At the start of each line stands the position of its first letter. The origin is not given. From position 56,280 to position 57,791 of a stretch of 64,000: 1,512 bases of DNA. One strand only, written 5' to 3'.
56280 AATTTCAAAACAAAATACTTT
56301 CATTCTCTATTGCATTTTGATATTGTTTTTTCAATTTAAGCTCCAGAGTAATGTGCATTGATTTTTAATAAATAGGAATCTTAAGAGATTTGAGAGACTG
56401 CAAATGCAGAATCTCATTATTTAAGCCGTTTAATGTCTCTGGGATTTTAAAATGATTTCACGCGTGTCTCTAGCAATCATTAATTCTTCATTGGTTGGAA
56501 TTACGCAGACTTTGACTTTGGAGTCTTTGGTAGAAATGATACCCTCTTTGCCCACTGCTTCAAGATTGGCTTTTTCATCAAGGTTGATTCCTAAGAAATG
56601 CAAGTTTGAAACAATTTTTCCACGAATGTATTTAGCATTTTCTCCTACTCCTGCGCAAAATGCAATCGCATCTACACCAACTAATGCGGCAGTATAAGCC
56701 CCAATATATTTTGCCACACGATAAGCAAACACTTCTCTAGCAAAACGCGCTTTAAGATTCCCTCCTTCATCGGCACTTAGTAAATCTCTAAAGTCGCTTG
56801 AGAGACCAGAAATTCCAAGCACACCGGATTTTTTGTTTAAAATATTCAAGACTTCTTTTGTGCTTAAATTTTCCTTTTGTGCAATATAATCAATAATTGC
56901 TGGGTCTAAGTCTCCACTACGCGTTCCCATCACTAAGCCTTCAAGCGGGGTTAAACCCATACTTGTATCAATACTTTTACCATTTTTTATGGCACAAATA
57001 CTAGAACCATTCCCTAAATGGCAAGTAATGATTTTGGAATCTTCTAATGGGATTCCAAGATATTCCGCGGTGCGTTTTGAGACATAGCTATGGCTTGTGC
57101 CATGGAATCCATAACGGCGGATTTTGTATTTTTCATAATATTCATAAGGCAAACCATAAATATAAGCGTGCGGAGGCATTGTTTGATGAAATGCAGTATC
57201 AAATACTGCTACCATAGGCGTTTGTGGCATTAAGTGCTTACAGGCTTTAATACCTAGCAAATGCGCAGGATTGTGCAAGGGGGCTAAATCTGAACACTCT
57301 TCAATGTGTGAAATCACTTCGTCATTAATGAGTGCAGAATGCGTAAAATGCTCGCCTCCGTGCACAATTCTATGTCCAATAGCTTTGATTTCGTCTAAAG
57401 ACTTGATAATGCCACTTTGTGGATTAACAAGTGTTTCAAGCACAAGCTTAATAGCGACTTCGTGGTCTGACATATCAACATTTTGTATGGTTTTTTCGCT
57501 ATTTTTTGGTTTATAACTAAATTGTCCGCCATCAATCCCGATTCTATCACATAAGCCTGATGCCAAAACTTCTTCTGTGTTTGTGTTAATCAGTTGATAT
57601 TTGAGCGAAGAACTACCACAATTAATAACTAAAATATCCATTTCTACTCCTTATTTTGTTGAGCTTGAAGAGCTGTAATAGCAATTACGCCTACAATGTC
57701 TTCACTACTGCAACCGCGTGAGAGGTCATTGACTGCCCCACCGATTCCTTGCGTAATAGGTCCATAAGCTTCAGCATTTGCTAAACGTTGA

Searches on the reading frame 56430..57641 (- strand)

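Call 45: search_protein_families(library=pfam, proteins=[window:56430-57641:-], max_evalue=0.00001)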
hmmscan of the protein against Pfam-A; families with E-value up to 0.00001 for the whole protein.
window:56430-57641:- (403 aa): 1 family
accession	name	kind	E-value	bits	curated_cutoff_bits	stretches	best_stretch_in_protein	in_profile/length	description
PF00871.23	Acetate_kinase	-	5.6e-168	559.1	22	1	3-391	2-392/392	Acetokinase family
